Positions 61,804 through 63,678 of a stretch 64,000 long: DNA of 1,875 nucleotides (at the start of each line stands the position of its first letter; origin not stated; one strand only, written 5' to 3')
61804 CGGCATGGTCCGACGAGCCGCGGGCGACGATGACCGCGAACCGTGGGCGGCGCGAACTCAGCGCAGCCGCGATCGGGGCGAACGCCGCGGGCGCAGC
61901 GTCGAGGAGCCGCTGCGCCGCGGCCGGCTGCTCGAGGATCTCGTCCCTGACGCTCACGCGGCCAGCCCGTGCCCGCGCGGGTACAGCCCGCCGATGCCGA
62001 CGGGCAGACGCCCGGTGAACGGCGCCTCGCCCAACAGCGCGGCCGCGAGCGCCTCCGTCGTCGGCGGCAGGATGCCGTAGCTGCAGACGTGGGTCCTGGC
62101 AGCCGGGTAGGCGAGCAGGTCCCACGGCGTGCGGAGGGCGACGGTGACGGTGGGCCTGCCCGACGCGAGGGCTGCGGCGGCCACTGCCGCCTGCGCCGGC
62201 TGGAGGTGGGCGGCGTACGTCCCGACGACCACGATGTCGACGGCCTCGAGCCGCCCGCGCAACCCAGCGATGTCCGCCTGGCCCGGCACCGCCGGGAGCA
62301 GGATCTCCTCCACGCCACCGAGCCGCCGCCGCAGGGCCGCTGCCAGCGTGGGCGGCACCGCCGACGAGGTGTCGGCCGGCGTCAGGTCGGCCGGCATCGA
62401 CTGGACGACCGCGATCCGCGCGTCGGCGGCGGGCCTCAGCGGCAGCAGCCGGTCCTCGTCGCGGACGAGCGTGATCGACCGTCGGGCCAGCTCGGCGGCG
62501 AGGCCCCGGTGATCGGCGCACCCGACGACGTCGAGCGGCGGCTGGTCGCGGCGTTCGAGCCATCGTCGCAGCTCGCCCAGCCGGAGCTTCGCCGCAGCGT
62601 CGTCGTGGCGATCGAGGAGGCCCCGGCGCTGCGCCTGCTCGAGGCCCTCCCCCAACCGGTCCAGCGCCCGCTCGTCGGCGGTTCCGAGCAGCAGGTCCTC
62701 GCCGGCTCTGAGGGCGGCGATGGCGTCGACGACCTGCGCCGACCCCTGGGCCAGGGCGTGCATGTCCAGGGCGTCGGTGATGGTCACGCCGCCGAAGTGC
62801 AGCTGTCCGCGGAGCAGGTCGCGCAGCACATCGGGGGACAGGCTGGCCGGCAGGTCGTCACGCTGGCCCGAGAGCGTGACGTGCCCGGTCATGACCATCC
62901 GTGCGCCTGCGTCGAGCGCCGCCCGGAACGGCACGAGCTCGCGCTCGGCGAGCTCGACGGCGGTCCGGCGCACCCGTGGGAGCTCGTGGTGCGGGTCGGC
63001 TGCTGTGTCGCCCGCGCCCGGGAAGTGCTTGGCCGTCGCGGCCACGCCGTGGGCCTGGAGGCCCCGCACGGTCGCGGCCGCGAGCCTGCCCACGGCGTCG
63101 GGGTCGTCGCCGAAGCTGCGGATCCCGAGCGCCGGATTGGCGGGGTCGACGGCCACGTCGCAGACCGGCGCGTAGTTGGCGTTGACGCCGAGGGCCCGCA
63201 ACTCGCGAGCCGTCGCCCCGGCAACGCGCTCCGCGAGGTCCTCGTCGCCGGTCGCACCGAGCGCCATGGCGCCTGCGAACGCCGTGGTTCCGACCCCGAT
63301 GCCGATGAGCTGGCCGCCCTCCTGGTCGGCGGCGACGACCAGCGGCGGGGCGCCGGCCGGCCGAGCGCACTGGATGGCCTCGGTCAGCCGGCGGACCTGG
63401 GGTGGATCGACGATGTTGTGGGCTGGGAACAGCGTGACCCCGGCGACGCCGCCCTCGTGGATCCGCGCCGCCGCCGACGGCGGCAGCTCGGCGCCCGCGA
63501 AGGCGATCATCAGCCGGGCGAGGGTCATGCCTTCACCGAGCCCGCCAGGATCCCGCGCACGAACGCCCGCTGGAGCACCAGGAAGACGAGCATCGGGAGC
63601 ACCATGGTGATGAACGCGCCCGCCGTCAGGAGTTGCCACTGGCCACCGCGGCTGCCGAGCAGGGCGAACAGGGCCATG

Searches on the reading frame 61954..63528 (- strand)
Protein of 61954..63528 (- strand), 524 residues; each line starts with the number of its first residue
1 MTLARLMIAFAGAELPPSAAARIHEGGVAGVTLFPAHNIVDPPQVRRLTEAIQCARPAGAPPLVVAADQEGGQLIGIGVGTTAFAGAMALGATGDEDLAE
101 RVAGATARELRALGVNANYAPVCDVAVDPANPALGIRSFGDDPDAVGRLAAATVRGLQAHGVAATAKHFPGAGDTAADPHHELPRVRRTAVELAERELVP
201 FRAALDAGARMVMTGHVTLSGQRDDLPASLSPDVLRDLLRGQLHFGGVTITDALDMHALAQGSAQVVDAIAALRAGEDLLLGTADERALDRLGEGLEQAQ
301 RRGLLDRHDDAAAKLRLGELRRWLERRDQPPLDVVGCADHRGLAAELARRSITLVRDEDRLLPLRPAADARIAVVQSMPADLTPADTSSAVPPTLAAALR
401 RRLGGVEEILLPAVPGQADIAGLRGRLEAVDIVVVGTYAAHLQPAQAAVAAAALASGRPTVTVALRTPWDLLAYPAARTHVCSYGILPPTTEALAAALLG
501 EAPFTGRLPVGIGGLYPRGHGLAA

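Call 78: search_protein_families(library=pfam, proteins=[window:61954-63528:-], max_evalue=0.00001)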
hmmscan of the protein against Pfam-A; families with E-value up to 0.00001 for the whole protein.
window:61954-63528:- (524 aa): 2 families
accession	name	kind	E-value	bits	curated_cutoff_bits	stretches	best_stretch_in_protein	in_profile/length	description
PF00933.27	Glyco_hydro_3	-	1.3e-67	228.9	27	1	20-294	21-294/316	Glycosyl hydrolase family 3 N terminal domain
PF01915.27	Glyco_hydro_3_C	-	3.8e-06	27.4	31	1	352-512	1-169/200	Glycosyl hydrolase family 3 C-terminal domain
